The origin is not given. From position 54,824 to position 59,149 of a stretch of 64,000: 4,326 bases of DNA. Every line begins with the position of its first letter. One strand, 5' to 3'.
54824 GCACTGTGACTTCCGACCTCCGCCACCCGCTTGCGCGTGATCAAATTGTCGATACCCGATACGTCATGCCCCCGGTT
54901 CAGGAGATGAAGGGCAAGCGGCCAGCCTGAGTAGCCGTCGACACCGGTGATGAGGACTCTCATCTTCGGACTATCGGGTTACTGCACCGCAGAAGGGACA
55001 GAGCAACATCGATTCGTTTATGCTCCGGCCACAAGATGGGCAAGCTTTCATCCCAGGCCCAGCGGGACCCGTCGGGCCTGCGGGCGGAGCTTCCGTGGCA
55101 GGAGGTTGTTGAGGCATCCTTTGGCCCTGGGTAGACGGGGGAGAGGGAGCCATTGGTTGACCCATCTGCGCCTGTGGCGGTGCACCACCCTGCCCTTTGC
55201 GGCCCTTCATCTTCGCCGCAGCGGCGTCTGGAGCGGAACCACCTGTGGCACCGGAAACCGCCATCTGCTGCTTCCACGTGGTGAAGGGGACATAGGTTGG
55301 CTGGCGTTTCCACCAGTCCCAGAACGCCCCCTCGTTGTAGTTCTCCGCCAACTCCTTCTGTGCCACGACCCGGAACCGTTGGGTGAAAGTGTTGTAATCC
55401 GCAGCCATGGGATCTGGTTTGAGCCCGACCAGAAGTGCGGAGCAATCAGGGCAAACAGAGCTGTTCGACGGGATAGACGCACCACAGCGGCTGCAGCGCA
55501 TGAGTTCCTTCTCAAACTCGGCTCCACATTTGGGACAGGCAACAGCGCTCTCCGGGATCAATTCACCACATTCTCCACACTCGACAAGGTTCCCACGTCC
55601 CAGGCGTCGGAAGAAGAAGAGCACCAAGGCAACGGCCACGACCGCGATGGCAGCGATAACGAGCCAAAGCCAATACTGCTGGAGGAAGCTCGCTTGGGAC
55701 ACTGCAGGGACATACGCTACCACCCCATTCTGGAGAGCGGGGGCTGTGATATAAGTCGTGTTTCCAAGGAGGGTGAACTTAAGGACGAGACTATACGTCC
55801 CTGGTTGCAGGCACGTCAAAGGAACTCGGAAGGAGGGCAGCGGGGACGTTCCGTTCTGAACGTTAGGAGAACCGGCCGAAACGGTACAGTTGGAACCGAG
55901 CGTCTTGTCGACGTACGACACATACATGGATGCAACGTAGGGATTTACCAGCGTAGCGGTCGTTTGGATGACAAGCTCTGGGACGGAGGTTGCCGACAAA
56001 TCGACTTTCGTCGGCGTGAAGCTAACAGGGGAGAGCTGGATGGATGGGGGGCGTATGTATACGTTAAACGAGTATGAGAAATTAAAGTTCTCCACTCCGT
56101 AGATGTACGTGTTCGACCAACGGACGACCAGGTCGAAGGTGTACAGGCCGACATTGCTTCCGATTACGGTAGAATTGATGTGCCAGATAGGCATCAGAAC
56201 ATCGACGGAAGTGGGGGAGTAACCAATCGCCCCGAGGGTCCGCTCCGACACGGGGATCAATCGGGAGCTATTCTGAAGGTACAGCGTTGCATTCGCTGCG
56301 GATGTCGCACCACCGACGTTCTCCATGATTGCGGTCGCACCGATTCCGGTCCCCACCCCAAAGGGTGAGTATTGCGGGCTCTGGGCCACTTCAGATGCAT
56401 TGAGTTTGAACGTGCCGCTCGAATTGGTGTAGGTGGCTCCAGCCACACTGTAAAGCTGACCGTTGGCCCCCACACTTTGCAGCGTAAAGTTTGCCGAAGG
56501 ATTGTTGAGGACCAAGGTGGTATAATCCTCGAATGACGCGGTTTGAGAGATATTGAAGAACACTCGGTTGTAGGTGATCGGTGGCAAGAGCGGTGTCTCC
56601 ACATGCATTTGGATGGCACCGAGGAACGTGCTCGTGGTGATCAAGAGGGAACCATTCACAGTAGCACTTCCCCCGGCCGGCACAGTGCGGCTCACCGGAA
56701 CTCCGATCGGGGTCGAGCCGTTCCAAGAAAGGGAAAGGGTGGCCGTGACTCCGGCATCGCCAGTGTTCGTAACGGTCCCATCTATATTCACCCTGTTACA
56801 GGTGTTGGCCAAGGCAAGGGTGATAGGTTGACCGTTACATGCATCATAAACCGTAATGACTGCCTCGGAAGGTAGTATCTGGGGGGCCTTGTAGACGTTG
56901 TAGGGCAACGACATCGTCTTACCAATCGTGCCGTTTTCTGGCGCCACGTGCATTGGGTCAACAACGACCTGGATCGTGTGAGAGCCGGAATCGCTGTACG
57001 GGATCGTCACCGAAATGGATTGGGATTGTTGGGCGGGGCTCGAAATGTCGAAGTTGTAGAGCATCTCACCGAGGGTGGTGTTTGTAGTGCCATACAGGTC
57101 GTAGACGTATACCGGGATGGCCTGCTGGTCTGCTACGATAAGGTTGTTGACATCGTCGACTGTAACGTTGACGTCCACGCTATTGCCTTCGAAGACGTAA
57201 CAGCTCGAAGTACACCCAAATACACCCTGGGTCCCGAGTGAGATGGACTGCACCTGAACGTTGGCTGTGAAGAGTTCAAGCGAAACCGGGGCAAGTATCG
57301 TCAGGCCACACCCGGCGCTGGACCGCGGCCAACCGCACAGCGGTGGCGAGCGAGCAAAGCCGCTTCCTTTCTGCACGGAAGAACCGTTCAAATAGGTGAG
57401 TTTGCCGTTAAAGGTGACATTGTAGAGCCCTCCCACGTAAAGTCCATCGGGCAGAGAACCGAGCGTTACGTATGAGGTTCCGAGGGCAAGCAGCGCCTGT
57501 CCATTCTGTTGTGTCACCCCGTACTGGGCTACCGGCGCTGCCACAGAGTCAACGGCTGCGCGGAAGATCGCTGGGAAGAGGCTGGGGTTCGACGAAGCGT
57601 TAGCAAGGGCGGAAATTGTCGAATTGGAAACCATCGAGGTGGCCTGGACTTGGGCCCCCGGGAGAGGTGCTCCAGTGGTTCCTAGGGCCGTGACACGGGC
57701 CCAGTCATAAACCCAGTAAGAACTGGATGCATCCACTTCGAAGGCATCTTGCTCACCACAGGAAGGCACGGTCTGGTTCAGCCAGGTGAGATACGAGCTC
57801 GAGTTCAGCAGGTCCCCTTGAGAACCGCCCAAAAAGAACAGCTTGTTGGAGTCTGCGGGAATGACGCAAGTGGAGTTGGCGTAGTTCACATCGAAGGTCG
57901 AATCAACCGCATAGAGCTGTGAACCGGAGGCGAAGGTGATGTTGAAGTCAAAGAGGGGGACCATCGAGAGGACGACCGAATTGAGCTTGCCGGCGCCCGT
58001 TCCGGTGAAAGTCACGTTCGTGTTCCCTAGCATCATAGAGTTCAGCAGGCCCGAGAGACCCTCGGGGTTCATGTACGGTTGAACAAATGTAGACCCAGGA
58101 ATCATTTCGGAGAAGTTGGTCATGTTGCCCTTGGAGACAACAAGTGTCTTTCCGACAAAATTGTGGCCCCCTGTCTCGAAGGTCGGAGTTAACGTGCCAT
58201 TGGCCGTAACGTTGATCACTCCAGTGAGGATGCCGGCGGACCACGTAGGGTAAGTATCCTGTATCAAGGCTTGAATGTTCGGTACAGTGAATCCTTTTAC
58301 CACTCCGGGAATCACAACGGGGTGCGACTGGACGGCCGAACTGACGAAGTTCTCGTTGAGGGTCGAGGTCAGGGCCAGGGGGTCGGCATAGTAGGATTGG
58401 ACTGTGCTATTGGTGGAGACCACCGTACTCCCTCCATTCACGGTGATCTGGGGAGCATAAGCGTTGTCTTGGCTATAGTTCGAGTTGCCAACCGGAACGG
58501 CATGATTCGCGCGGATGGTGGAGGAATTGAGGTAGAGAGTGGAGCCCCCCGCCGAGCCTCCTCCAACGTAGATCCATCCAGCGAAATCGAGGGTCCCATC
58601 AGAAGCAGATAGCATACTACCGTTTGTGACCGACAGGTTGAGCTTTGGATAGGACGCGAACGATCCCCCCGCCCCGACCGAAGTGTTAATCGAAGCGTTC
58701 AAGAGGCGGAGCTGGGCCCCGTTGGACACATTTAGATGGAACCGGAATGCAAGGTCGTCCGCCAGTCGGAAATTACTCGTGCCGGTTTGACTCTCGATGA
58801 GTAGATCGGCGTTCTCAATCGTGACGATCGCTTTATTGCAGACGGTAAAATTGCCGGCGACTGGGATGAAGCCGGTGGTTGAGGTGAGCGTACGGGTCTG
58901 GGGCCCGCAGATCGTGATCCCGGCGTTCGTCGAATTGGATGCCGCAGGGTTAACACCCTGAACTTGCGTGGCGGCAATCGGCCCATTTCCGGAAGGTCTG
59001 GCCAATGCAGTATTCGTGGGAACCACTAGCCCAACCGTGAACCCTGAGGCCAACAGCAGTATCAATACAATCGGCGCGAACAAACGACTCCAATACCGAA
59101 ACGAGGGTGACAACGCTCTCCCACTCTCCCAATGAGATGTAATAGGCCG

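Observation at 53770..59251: Giant sequon-rich surface protein with a C-terminal anchor and cytoplasmic zinc-ribbon tail, co-oriented with UDP-sulfoquinovose synthase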

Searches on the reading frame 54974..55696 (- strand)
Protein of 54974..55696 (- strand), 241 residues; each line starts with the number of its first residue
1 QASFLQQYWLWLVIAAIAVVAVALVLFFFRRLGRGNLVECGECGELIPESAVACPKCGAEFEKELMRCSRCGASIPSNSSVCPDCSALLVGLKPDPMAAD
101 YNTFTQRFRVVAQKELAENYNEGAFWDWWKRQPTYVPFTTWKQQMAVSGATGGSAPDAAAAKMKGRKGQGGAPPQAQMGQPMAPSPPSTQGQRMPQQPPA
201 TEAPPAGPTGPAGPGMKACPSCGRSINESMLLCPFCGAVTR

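Call 43: predict_structure(alignment_id=A4)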
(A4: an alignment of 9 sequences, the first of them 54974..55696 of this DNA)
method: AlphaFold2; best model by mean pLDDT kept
length: 241 residues; sequences in the alignment: 9
mean_pLDDT: 71.2   pTM: 0.32
mean pLDDT of the five models: 71.2, 69.1, 67.1, 67.0, 66.9
residues with pLDDT >= 90: 64; 70-90: 79; 50-70: 40; < 50: 58
segments of 3 or more residues with pLDDT < 50: 150-197, 199-203, 205-209
pLDDT, mean of each block of 10 residues (from residue 1): 80 95 89 64 74 75 64 72 71 71 93 96 94 92 77 42 38 38 44 43 46 76 89 88 61
secondary structure, 60 per line:
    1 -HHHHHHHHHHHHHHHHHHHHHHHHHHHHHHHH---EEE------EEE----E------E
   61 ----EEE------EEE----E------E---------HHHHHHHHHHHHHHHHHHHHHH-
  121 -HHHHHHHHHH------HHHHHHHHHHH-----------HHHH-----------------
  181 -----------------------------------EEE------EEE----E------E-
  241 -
elements in order: H2-33 E37-39 E46-48 E65-67 E74-76 H98-119 H122-131 H138-148 H160-163 E216-218 E225-227

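Call 51: fold_search(model_id=the predicted structure, library=pdb)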
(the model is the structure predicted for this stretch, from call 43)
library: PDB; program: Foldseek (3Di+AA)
matches with E <= 10: 213; with E <= 0.001: 0
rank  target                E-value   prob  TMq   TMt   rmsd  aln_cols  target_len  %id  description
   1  8a58_D                2.7e-01  0.13  0.10  0.24  14.4        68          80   28  X-ray structure of TRIM21 RING E3 ligase in complex with E2 enzyme Ube2W (released 2023-04-26)
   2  7r7j_A                3.4e-01  0.54  0.12  0.06   6.3        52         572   23  Crystal structure of RadD with ADP (released 2022-04-13)
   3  9lul_M                3.4e-01  0.06  0.10  0.05  19.4       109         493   16  Local refinement of stacked like DDB1-DDA1-DET1-Ube2e2-COP1 complex (layer 1) (released 2026-01-28)
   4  6ydh_MODEL_1_A        4.7e-01  0.18  0.09  0.33   8.7        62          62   24  Solution structure and dynamics of Zn-Finger HVO_2753 protein (released 2020-09-23)
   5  8xgc_8                5.7e-01  0.12  0.10  0.04  20.2       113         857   20  Structure of yeast replisome associated with FACT and histone hexamer, Composite map (released 2024-02-14)
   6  4xxb_B                7.0e-01  0.77  0.12  0.62   2.3        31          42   29  Crystal structure of human MDM2-RPL11 (released 2015-08-12)
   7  1iym_MODEL_1_A        7.0e-01  0.21  0.11  0.39   8.9        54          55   26  RING-H2 finger domain of EL5 (released 2003-07-22)
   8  7qbg_D                7.0e-01  0.11  0.10  0.24  12.8        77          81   19  TC:CD320 in complex with nanobody TC-Nb4 (released 2022-03-16)
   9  5w5y_I                7.0e-01  0.04  0.08  0.21  13.2        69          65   22  RNA polymerase I Initial Transcribing Complex (released 2017-07-26)
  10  4jcj_A                8.0e-01  0.06  0.08  0.13  13.3        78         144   20  Crystal structure of Isl1 LIM domains with Ldb1 LIM-interaction domain (released 2013-06-19)
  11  7r7j_B                9.1e-01  0.33  0.12  0.06   6.2        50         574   24  Crystal structure of RadD with ADP (released 2022-04-13)
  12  8a58_C                1.0e+00  0.06  0.09  0.21  14.8        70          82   26  X-ray structure of TRIM21 RING E3 ligase in complex with E2 enzyme Ube2W (released 2023-04-26)
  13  8s05_C                1.3e+00  0.60  0.11  0.78   1.1        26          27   23  ArnAB complex an archaeal ortholog of the Sec23/24 core motif (released 2025-10-29)
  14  2dkt_MODEL_1_A        1.3e+00  0.14  0.10  0.15   8.2        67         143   21  Solution structure of the CHY zinc finger domain of the RING finger and CHY zinc finger domain-containing prot (released 2006-10-14)
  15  8oqh_B                1.4e+00  0.09  0.13  0.28   7.4        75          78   19  Structure of the cytosolic domain of lysosome-associated TMEM55B (released 2023-11-29)
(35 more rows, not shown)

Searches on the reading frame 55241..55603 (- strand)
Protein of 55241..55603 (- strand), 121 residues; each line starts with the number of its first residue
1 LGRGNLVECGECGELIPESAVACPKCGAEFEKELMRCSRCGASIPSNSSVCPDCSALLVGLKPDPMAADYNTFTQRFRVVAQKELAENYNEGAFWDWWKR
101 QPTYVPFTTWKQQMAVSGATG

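Call 21: find_homologous_proteins(query=A3, max_evalue=0.001)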
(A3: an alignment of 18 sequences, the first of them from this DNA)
Query A3 (18 sequences) (121 aa, profile of the alignment): 9 proteins with E <= 0.001 among 862 candidates.
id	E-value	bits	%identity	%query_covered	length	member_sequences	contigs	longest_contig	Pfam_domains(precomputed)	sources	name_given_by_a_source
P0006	5.3e-52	193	59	76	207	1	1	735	PF18912.7,PF13240.12,PF12773.14,PF17032.11,PF24460.2,PF13248.12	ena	-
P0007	6.8e-42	160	49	68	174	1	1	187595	PF13240.12,PF12773.14,PF17032.11,PF13248.12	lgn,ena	-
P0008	7.4e-40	154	64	71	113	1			PF18439.8,PF18912.7,PF13240.12,PF12773.14,PF17032.11,PF13248.12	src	-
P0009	1.3e-39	153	59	71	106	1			-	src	-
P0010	3.2e-34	136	51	86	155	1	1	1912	PF13240.12,PF12773.14,PF17032.11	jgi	jgi:hypothetical protein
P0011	2.0e-22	98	61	38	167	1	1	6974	PF10571.16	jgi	jgi:hypothetical protein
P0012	3.2e-21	94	55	45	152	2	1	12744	-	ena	-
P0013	6.6e-18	83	94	43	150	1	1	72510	-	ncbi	-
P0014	7.0e-4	38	67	20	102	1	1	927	PF10571.16,PF13248.12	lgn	-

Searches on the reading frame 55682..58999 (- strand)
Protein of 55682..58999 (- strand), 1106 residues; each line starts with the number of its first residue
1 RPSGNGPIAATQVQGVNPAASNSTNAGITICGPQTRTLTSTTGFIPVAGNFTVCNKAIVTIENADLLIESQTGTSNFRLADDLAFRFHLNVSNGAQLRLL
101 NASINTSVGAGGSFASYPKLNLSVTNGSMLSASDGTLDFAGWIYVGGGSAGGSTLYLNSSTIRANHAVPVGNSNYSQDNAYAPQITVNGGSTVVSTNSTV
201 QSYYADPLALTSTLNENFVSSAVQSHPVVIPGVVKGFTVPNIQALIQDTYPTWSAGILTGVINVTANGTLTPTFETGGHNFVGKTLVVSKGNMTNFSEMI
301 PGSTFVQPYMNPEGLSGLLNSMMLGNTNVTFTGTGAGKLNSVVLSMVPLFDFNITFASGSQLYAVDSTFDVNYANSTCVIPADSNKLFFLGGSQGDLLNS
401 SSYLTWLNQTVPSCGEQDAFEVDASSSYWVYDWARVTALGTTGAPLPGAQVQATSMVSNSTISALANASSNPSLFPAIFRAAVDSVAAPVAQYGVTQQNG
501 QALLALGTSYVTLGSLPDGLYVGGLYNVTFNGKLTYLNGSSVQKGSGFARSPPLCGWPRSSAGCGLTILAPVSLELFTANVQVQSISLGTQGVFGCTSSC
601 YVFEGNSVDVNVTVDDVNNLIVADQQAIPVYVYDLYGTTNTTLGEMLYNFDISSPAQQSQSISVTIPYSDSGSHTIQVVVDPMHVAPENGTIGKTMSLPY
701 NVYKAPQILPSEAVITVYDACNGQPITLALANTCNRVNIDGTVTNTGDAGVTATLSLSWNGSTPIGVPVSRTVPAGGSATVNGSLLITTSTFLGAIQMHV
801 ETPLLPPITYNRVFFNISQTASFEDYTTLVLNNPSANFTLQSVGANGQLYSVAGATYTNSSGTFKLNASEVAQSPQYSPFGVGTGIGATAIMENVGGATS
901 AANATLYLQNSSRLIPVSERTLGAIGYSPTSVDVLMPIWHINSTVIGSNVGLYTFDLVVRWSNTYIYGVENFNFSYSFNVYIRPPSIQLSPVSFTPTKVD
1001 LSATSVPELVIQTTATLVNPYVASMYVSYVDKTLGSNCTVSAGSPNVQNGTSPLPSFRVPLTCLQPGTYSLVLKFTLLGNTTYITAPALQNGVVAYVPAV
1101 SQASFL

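Call 49: predict_structure(alignment_id=A5)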
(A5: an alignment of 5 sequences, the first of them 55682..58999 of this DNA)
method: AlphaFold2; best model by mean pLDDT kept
length: 1106 residues; sequences in the alignment: 5
mean_pLDDT: 54.0   pTM: 0.41
mean pLDDT of the five models: 54.0, 46.7, 46.5, 45.5, 42.5
residues with pLDDT >= 90: 6; 70-90: 204; 50-70: 414; < 50: 482
segments of 3 or more residues with pLDDT < 50: 1-26, 70-87, 108-119, 168-181, 204-226, 240-255, 302-316, 347-352, 372-385, 404-418, 441-444, 460-462, 464-466, 488-491, 511-525, 530-582, 590-605, 616-627, 636-647, 649-656, 667-672, 682-694, 702-713, 727-736, 745-750, 773-812, 820-838, 843-879, 894-899, 925-935, 937-940, 963-970, 1043-1046, 1100-1106
pLDDT, mean of each block of 10 residues (from residue 1): 24 25 51 83 69 86 74 35 48 86 63 42 81 76 67 83 58 36 67 82 43 37 52 62 37 56 81 69 77 71 43 49 66 77 55 67 73 45 53 68 41 44 63 56 53 54 49 58 53 55 56 39 46 38 41 41 40 39 51 35 49 49 43 49 41 48 49 57 36 51 44 53 50 49 49 58 56 40 31 39 38 52 34 43 48 34 31 41 53 49 66 65 49 47 50 65 47 59 60 76 69 62 66 56 49 63 72 65 69 70 37
secondary structure, 60 per line:
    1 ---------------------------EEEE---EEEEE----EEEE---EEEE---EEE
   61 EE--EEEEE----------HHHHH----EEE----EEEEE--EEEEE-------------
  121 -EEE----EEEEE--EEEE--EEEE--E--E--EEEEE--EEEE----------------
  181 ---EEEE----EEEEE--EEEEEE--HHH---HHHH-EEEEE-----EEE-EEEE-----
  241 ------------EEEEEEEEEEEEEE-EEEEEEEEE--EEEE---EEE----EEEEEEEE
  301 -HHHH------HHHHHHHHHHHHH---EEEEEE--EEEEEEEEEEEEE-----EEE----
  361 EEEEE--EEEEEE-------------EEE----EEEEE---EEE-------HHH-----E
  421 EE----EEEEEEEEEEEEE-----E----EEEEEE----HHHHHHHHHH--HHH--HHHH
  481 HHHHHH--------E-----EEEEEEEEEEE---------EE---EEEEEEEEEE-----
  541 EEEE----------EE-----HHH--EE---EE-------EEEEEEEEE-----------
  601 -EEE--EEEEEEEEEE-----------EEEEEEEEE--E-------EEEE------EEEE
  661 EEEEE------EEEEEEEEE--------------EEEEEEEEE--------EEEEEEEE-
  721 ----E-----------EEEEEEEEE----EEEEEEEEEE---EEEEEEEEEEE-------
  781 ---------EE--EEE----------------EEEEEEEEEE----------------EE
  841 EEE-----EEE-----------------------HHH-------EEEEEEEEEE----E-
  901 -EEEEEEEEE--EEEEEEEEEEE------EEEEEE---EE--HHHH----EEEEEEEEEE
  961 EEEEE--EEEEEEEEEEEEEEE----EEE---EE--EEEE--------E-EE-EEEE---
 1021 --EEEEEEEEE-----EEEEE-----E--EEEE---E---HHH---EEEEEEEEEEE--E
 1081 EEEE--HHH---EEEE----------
elements in order (helices of 4 or more, strands of 3 or more residues): E28-31 E35-39 E44-47 E51-54 E58-62 E65-69 H80-84 E89-91 E96-100 E103-107 E122-124 E129-133 E136-139 E142-145 E154-158 E161-164 E184-187 E192-196 E199-204 H213-216 E218-222 E228-230 E232-235 E253-266 E268-276 E279-282 E286-288 E293-300 H302-305 H312-324 E328-333 E336-348 E354-356 E361-365 E368-373 E387-389 E394-398 E402-404 E420-422 E427-439 E450-455 H460-469 H477-486 E501-511 E526-535 E541-544 E581-589 E602-604 E607-616 E628-636 E647-650 E657-665 E672-680 E695-703 E712-719 E737-745 E750-759 E763-773 E794-796 E813-822 E839-843 E849-851 E885-894 E902-910 E913-923 E930-935 H943-946 E951-965 E968-982 E987-989 E997-1000 E1014-1017 E1023-1031 E1037-1041 E1050-1053 E1067-1077 E1080-1084 E1093-1096

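Call 53: fold_search(model_id=the predicted structure, library=pdb)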
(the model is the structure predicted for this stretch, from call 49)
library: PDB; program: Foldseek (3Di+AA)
matches with E <= 10: 1511; with E <= 0.001: 136
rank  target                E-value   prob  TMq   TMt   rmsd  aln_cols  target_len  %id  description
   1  8iyk_F                5.2e-08  0.97  0.09  0.11  48.7      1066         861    9  Tail tip conformation 1 of phage lambda tail (released 2023-10-18)
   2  8k35_A                1.7e-07  0.98  0.10  0.13  48.6      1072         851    8  Structure of the bacteriophage lambda tail tip complex (released 2023-11-15)
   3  8uh2_A                1.8e-07  1.00  0.09  0.13  30.4       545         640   10  Complex of C3b with the inhibitor albicin (released 2024-05-08)
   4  9e7m_Ja               2.0e-07  0.99  0.11  0.14  51.2      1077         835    9  In situ cryoEM structure of bacteriophage Ur-lambda tail tip complex (released 2025-11-05)
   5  8eok_G                5.1e-07  1.00  0.10  0.15  29.7       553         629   10  Structure of the C3bB proconvertase in complex with lufaxin and factor Xa (released 2023-08-30)
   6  5jpm_A                5.1e-07  0.99  0.09  0.13  31.1       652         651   11  Structure of the complex of human complement C4 with MASP-2 rebuilt using iMDFF (released 2016-08-10)
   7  8wa2_A                5.4e-07  0.99  0.11  0.07  36.2       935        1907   10  cryo-EM structure of native mastigonemes isolated from Chlamydomonas reinhardtii at 3.0 angstrom resolution (released 2024-04-10)
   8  7tv9_A                6.0e-07  0.99  0.09  0.15  34.9       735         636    9  HUMAN COMPLEMENT COMPONENT C3B IN COMPLEX WITH APL-1030 (released 2022-03-30)
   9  7sqc_O0               7.4e-07  0.99  0.11  0.11  35.7       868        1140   10  Ciliary C1 central pair apparatus isolated from Chlamydomonas reinhardtii (released 2022-04-13)
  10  3l5n_A                7.8e-07  1.00  0.09  0.13  28.8       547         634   10  Staphylococcal Complement Inhibitor (SCIN) in complex with Human Complement Component C3b (released 2010-08-04)
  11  8oq3_A                8.7e-07  1.00  0.09  0.08  28.9       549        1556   10  Structure of methylamine treated human complement C3 (released 2024-02-21)
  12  1l9m_B                9.1e-07  1.00  0.10  0.14  33.3       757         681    8  Three-dimensional structure of the human transglutaminase 3 enzyme: binding of calcium ions change structure for activ (released 2002-05-29)
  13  7q61_A                9.1e-07  0.85  0.09  0.08  53.6      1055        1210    8  Structure of TEV conjugated A2ML1 (A2ML1-TC) (released 2022-04-20)
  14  9ijj_h                1.1e-06  0.96  0.09  0.07  37.3       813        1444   10  In situ structure of the central apparatus in mouse sperm axoneme. (released 2025-06-04)
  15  7b2m_A                1.5e-06  0.99  0.09  0.14  33.9       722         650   11  Cryo-EM structure of complement C4b in complex with nanobody E3 (released 2022-03-02)
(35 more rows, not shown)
